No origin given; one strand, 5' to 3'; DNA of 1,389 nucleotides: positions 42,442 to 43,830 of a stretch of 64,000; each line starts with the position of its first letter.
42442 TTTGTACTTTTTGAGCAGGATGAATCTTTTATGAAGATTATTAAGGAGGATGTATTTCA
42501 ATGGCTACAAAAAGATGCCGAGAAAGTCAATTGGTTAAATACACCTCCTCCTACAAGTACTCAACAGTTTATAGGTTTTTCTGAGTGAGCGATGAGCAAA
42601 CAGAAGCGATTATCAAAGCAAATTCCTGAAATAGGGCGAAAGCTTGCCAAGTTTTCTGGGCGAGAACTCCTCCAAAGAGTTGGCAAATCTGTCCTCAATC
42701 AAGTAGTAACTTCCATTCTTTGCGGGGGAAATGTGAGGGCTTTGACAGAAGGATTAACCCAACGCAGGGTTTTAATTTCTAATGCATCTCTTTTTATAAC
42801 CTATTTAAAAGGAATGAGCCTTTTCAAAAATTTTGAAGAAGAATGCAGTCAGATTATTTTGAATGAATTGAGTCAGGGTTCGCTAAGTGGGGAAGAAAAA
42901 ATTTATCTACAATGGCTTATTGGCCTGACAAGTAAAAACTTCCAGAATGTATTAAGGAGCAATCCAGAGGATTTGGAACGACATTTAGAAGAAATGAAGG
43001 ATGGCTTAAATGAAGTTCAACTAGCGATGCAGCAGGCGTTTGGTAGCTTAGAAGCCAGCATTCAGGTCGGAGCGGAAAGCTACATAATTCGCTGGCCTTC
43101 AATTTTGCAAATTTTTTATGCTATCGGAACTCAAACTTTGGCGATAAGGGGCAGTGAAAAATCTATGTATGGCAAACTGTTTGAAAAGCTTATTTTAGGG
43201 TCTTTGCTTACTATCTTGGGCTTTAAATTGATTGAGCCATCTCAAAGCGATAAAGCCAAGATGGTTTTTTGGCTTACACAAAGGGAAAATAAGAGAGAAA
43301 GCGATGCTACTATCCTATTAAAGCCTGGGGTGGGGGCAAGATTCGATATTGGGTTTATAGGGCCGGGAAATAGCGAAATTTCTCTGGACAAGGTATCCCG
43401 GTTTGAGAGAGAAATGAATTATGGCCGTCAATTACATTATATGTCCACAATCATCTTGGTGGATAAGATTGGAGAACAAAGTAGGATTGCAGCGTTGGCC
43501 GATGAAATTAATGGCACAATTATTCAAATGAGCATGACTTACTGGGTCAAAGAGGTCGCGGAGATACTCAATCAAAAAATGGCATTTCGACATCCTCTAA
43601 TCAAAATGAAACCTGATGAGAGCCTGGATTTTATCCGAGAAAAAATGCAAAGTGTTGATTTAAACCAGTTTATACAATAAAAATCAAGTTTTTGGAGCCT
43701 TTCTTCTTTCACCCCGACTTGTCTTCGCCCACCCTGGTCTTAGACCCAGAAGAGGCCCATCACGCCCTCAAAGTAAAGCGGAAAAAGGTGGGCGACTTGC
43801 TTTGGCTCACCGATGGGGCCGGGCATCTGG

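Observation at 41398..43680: Low-GC orphan restriction-modification module with an uncharacterised nuclease candidate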

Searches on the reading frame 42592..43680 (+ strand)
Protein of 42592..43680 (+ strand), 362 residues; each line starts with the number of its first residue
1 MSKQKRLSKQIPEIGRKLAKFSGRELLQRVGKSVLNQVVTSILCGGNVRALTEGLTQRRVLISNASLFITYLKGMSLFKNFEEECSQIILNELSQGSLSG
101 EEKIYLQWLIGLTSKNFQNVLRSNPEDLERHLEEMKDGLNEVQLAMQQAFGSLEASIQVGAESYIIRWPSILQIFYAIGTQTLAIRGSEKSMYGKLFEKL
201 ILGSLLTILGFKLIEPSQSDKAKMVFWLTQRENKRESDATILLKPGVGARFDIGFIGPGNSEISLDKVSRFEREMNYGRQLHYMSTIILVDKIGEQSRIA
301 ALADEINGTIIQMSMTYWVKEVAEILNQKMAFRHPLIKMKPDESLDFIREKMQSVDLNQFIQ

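Call 3: search_protein_families(library=pfam, proteins=[window:42592-43680:+], max_evalue=0.1)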
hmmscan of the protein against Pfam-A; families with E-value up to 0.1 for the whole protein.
window:42592-43680:+ (362 aa): 1 family
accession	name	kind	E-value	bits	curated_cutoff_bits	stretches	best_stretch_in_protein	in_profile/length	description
PF09516.16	RE_CfrBI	-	1.9e-15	57.3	25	1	33-270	2-242/257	CfrBI restriction endonuclease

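Call 4: search_protein_families(library=ncbifam, proteins=[window:42592-43680:+], max_evalue=0.1)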
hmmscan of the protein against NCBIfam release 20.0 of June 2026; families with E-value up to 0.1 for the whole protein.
window:42592-43680:+ (362 aa): 0 families

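Call 5: search_protein_families(library=padloc, proteins=[window:42592-43680:+], max_evalue=0.1)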
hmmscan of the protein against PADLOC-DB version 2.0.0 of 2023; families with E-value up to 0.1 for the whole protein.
window:42592-43680:+ (362 aa): 1 family
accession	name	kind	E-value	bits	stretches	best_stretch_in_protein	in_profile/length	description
PDLC03571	REase_II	-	3.2e-66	221.8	1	17-361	15-353/355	Type II restriction enzyme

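Call 6: find_homologous_proteins(query=window:42592-43680:+)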
Query window:42592-43680:+ (362 aa): 2322 proteins with E <= 0.001 among 6248 candidates; the best 120 are listed.
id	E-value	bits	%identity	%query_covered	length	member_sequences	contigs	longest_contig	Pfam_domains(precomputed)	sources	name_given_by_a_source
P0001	6.1e-230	780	100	100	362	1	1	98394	PF09516.17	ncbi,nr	ncbi:MAG: CfrBI family restriction endonuclease [Microscillaceae bacterium]|nr:CfrBI family restrict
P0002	1.8e-162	558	69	100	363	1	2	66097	PF09516.17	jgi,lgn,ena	-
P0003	2.1e-162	558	69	100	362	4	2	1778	PF09516.17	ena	-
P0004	2.5e-162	558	68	100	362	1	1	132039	PF09516.17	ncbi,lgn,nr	ncbi:MAG: CfrBI family restriction endonuclease [Bacteroidetes bacterium]|nr:CfrBI family restrictio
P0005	4.1e-161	554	67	100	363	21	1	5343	PF09516.17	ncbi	-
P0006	9.9e-161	553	67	100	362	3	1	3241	PF09516.17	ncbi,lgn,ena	-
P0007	1.1e-160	553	67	100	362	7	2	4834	PF09516.17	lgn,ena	-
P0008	4.4e-160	551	66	100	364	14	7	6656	PF09516.17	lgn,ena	-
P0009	9.8e-160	549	66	100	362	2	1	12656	PF09516.17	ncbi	-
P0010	2.1e-159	548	66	100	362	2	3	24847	PF09516.17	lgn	-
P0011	2.2e-159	548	66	100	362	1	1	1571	PF09516.17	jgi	jgi:hypothetical protein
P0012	1.0e-157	543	65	100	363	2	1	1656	PF09516.17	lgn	-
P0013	5.3e-157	540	66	100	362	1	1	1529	PF09516.17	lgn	-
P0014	5.3e-156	537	65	99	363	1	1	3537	PF09516.17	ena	-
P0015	1.4e-155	536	66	100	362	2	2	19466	PF09516.17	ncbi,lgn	-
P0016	2.4e-155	535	66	100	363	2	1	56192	PF09516.17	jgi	jgi:hypothetical protein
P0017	3.7e-155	534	65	100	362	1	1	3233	PF09516.17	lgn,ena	-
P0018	1.3e-153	529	64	100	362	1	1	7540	PF09516.17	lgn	-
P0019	1.5e-153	529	64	100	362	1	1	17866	PF09516.17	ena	-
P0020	1.9e-153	529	65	98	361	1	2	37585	PF09516.17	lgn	-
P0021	2.4e-153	528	64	100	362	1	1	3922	PF09516.17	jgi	jgi:hypothetical protein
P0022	4.7e-153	527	63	99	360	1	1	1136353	PF09516.17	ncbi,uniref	ncbi:CfrBI family restriction endonuclease [Salinimicrobium gaetbulicola]|uniref:CfrBI family restri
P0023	1.7e-152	526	62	100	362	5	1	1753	PF09516.17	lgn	-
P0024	3.5e-152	525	64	100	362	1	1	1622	PF09516.17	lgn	-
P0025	5.8e-152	524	63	100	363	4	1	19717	PF09516.17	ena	-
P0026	8.2e-152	523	62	100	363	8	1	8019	PF09516.17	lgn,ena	-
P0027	4.4e-151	521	63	100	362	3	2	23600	PF09516.17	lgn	-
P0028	1.2e-149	516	62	100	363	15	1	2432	PF09516.17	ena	-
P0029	1.7e-149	516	65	98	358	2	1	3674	PF09516.17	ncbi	-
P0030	6.2e-149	514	63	100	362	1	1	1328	PF09516.17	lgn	-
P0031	7.6e-148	510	62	99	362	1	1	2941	PF09516.17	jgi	-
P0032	1.1e-145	503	63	100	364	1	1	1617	PF09516.17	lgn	-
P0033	4.5e-144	498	61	99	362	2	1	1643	PF09516.17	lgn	-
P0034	1.5e-141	490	61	98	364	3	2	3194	PF09516.17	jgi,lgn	-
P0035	2.5e-141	489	62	99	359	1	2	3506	PF09516.17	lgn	-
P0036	5.1e-140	485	61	99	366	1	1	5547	PF09516.17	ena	-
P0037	1.3e-138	480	61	99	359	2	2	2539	PF09516.17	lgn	-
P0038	2.4e-138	479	60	98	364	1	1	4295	PF09516.17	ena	-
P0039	2.8e-138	479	59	99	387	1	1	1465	PF09516.17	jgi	-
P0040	6.9e-138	478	61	98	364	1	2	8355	PF09516.17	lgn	-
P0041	9.2e-138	477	60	100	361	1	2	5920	PF09516.17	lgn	-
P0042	2.7e-137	476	60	100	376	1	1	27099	PF09516.17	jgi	-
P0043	2.7e-137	476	60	100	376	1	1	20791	PF09516.17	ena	-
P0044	3.1e-137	475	59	99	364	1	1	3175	PF09516.17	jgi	jgi:hypothetical protein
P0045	4.8e-137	475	59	100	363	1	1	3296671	PF09516.17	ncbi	ncbi:MAG: CfrBI family restriction endonuclease [Agriterribacter sp.]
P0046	5.4e-137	475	59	100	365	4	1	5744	PF09516.17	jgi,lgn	jgi:hypothetical protein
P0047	5.9e-137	475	59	100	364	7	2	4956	PF09516.17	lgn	-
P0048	6.5e-137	474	60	98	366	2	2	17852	PF09516.17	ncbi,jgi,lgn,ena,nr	ncbi:MAG: hypothetical protein B6D64_09980 [Bacteroidetes bacterium 4484_276]|nr:MAG: hypothetical p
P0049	1.0e-136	474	58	100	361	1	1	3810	PF09516.17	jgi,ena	-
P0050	2.0e-136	473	59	99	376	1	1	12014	PF09516.17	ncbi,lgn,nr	ncbi:MAG TPA: CfrBI family restriction endonuclease [Hanamia sp.]|nr:CfrBI family restriction endonu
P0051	2.3e-136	473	60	99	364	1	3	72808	PF09516.17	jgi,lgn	jgi:hypothetical protein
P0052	3.5e-136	472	59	98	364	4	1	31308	PF09516.17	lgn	-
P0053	8.9e-136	471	58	99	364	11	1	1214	PF09516.17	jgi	jgi:hypothetical protein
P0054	1.8e-135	470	60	98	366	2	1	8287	PF09516.17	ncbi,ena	-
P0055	1.8e-135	470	59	100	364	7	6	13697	PF09516.17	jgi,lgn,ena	-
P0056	1.9e-135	470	58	99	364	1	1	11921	PF09516.17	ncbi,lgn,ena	ncbi:MAG: CfrBI family restriction endonuclease [Bacteroidota bacterium]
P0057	5.2e-135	468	59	98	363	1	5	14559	PF09516.17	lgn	-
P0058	8.9e-135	467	58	100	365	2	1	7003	PF09516.17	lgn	-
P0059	9.3e-135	467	59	98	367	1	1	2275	PF09516.17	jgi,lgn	-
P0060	1.3e-134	467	58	98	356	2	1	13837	PF09516.17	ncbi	ncbi:MAG: CfrBI family restriction endonuclease [Candidatus Kapaibacterium sp.]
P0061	2.4e-134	466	58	99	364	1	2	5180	PF09516.17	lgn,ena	-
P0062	3.0e-134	466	59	99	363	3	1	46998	PF09516.17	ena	-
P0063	3.7e-134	465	59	98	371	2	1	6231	PF09516.17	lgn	-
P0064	5.0e-134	465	58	100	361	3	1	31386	PF09516.17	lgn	-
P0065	6.2e-134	465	60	98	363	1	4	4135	PF09516.17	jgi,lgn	jgi:hypothetical protein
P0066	7.8e-134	464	58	99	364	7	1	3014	PF09516.17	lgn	-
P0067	1.6e-133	463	58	98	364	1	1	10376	PF09516.17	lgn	-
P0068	1.8e-133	463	60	99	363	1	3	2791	PF09516.17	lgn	-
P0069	1.8e-133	463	59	99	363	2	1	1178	PF09516.17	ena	-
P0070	2.3e-133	463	60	98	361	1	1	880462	PF09516.17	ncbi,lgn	ncbi:MAG: CfrBI family restriction endonuclease [Saprospiraceae bacterium]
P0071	9.5e-133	461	58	99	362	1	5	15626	PF09516.17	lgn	-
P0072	2.4e-132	459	58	99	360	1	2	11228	PF09516.17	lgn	-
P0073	7.4e-132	458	57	100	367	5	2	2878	PF09516.17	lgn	-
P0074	8.2e-132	458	57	100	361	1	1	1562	PF09516.17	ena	-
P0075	1.2e-131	457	58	99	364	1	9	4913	PF09516.17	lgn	-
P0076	1.3e-131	457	57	98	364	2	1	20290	PF09516.17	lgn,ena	-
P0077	1.5e-131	457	60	98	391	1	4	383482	PF09516.17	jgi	jgi:hypothetical protein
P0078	1.9e-131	456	59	98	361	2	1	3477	PF09516.17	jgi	jgi:hypothetical protein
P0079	3.6e-131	456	58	100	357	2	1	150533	PF09516.17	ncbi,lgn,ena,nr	ncbi:MAG: putative restriction [Prolixibacteraceae bacterium]|nr:MAG: putative restriction [Prolixib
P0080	4.3e-131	455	58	98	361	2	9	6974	PF09516.17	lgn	-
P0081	4.5e-131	455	58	98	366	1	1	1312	PF09516.17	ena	-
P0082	4.5e-131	455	59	98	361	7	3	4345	PF09516.17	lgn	-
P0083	1.7e-130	453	59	100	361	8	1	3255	PF09516.17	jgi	jgi:hypothetical protein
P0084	1.8e-130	453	57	98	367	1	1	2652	PF09516.17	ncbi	-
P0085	3.8e-130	452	55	98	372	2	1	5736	PF09516.17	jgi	-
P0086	4.8e-130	452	57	99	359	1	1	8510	PF09516.17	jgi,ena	-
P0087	6.0e-130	452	56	100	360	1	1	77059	PF09516.17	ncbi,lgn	-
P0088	8.8e-130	451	57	98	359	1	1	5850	PF09516.17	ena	-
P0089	1.1e-129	451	56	100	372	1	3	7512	PF09516.17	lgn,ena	-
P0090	1.9e-129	450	58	98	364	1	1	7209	PF09516.17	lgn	-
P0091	2.1e-129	450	55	100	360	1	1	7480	PF09516.17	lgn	-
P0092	2.6e-129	449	56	98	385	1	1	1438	PF09516.17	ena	-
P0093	2.7e-129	449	56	100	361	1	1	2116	PF09516.17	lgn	-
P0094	3.3e-129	449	55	100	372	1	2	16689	PF09516.17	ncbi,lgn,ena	-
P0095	4.6e-129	449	57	98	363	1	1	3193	PF09516.17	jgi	jgi:CfrBI restriction endonuclease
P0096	8.8e-129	448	56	100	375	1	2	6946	PF09516.17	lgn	-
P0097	1.0e-128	448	58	98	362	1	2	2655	PF09516.17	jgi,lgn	jgi:hypothetical protein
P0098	1.6e-128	447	57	98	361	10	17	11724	PF09516.17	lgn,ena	-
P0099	1.9e-128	447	57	98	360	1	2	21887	PF09516.17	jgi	jgi:CfrBI restriction endonuclease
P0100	2.3e-128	446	54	100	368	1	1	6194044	PF09516.17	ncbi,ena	-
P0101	3.2e-128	446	54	100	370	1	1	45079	PF09516.17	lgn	-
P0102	6.6e-128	445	54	98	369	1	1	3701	PF09516.17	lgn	-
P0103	8.6e-128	444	55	98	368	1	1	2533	PF09516.17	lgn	-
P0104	1.1e-127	444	54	99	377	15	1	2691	PF09516.17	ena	-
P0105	1.3e-127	444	55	98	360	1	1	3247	PF09516.17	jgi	jgi:hypothetical protein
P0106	2.0e-127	443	56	99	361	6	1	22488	PF09516.17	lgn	-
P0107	2.3e-127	443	57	98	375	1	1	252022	PF09516.17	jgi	jgi:hypothetical protein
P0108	3.0e-127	443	56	99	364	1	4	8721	PF09516.17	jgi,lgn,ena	jgi:hypothetical protein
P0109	3.1e-127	443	53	100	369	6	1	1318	PF09516.17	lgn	-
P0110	3.7e-127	442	57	99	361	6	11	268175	PF09516.17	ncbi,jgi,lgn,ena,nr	ncbi:MAG TPA: CfrBI family restriction endonuclease [Saprospiraceae bacterium]|nr:CfrBI family restr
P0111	5.2e-127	442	56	96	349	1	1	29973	PF09516.17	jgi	jgi:hypothetical protein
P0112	6.4e-127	442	56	99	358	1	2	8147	PF09516.17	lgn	-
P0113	6.5e-127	442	55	99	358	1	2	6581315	PF09516.17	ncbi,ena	-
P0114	6.6e-127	442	54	99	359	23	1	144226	PF09516.17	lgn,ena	-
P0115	1.1e-126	441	54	100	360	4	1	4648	PF09516.17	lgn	-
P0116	1.2e-126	441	55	99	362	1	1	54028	PF09516.17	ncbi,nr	ncbi:MAG: CfrBI family restriction endonuclease [bacterium]|nr:CfrBI family restriction endonuclease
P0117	1.3e-126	441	56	100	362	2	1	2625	PF09516.17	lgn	-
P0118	3.0e-126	439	55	99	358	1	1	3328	PF09516.17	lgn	-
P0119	5.1e-126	439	56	99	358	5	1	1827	PF09516.17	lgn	-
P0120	5.8e-126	438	57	98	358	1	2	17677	PF09516.17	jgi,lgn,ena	-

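Call 7: search_solved_structures(query=window:42592-43680:+, max_evalue=10)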
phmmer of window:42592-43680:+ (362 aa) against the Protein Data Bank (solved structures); distinct sequences matched with E-value up to 10: 2.
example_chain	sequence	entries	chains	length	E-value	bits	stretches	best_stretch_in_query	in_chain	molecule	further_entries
1t5c_A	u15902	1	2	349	0.37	13.4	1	9-77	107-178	Centromeric protein E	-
6m4i_A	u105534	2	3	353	0.38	13.4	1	9-77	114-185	Centromere-associated protein E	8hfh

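Call 15: search_dna_similar(query=window:42592-43677:+, collection=plasmids, mode=protein, max_rows=25)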
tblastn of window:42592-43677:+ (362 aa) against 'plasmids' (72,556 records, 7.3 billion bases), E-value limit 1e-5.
Records with a match: 15; places in all: 15; records where one place covers at least 80% of the query: 14.
Best place of each record, by identity: <60% 15.
By first word of the organism name: Escherichia 10; Salmonella 4; Klebsiella 1.
By predicted mobility (MOB-suite, as given by PLSDB): mobilizable 15.
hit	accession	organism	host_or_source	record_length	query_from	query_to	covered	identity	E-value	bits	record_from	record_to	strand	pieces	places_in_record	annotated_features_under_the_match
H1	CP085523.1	Escherichia coli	culture,feces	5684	18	362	95%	38.2%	5e-60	215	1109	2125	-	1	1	CfrBI family restriction endonuclease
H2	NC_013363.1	Escherichia coli O26:H11 str. 11368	-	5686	18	362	95%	38.2%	5e-60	215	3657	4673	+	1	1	CfrBI family restriction endonuclease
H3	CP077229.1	Escherichia coli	Seth Lab strain,Seth Lab Isolate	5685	18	362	95%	38.2%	5e-60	215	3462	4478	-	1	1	CfrBI family restriction endonuclease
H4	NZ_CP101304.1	Escherichia coli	Homo sapiens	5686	18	362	95%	38.2%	5e-60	215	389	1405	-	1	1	CfrBI family restriction endonuclease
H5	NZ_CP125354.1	Escherichia fergusonii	chicken meat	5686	18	362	95%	38.2%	5e-60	215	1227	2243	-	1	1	CfrBI family restriction endonuclease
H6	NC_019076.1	Escherichia coli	-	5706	18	362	95%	38.2%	5e-60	215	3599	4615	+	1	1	CfrBI family restriction endonuclease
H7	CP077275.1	Escherichia coli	Seth Lab strain,Seth Lab Isolate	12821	18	362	95%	38.2%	6e-60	215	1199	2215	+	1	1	CfrBI family restriction endonuclease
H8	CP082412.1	Salmonella enterica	animal-swine-market swine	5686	18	362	95%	38.2%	7e-60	215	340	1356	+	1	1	CfrBI family restriction endonuclease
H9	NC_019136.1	Salmonella enterica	-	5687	18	362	95%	38.2%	8e-60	215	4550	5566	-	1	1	CfrBI family restriction endonuclease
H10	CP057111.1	Escherichia coli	culture,Pooled sheep faecal samples ...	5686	18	362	95%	38.2%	1e-59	214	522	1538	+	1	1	CfrBI family restriction endonuclease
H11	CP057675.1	Escherichia coli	culture,Pooled sheep faecal samples ...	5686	18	362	95%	38.2%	1e-59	214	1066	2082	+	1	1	CfrBI family restriction endonuclease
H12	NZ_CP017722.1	Salmonella enterica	food,mango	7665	18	362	95%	38.2%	1e-59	214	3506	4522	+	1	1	CfrBI family restriction endonuclease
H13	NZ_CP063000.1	Klebsiella pneumoniae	Homo sapiens,Gall bladder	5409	18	362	95%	38.2%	4e-59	213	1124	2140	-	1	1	CfrBI family restriction endonuclease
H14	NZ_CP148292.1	Escherichia coli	Cat,single cell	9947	18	362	95%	37.9%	9e-60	215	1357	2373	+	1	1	CfrBI family restriction endonuclease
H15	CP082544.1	Salmonella enterica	Chicken Legs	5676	18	291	76%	39.2%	9e-45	171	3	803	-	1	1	none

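Call 16: get_annotated_region(hit=H2, flank=4000)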
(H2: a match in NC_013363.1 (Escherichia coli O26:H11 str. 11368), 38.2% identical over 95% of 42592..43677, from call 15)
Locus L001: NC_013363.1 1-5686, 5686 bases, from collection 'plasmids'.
description: Escherichia coli O26:H11 str. 11368 plasmid pO26_3, complete sequence
organism: Escherichia coli O26:H11 str. 11368 (NCBI taxid 573235)
taxonomy: Bacteria; Pseudomonadota; Gammaproteobacteria; Enterobacterales; Enterobacteriaceae; Escherichia; Escherichia coli; Escherichia coli O26:H11 str. 11368
host: -; source: -; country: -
typing (MOB-suite, as given by PLSDB): mobilizable; replicon rep_cluster_2350; relaxase MOBP
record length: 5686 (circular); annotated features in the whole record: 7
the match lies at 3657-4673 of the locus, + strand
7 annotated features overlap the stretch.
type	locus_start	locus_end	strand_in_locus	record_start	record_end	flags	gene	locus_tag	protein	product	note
CDS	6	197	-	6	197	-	-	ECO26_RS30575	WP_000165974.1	Rop family plasmid primer RNA-binding protein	-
CDS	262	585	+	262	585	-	-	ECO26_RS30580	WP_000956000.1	MobC family plasmid mobilization relaxosome protein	-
CDS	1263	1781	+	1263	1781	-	-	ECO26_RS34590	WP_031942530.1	MbeB family mobilization protein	-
CDS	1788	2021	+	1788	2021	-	-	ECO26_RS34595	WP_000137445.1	MbeD family mobilization/exclusion protein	-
CDS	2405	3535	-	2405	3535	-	-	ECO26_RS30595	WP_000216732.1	site-specific DNA-methyltransferase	GO:0009307 - DNA restriction-modification system [Evidence IEA]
CDS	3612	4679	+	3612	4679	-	-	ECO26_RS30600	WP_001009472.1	CfrBI family restriction endonuclease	-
CDS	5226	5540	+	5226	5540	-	-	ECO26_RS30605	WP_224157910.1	hypothetical protein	-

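Call 32: predict_structure(alignment_id=A1)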
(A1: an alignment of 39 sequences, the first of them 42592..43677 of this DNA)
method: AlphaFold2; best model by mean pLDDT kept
length: 362 residues; sequences in the alignment: 39
mean_pLDDT: 84.3   pTM: 0.78
mean pLDDT of the five models: 84.3, 83.3, 81.9, 81.2, 80.7
residues with pLDDT >= 90: 164; 70-90: 146; 50-70: 41; < 50: 11
segments of 3 or more residues with pLDDT < 50: 258-262
pLDDT, mean of each block of 10 residues (from residue 1): 76 90 80 90 86 84 95 92 90 86 92 67 70 90 95 92 92 94 86 84 96 90 88 69 87 68 56 62 72 73 81 89 93 94 94 92 76
secondary structure, 60 per line:
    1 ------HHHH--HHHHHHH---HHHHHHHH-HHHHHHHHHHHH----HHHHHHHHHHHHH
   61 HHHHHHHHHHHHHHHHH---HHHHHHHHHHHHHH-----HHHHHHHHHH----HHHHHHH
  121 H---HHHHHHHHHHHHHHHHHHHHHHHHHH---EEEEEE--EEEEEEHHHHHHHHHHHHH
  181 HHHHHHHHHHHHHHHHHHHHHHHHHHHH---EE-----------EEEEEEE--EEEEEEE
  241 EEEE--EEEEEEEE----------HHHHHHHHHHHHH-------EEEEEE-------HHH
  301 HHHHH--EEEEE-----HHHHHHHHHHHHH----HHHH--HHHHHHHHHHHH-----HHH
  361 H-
elements in order: H7-10 H13-19 H23-30 H32-43 H48-77 H81-94 H100-109 H114-121 H125-150 E154-159 E162-167 H168-208 E225-231 E234-244 E247-254 H265-277 E285-290 H298-305 E308-312 H318-330 H335-338 H341-352 H358-361
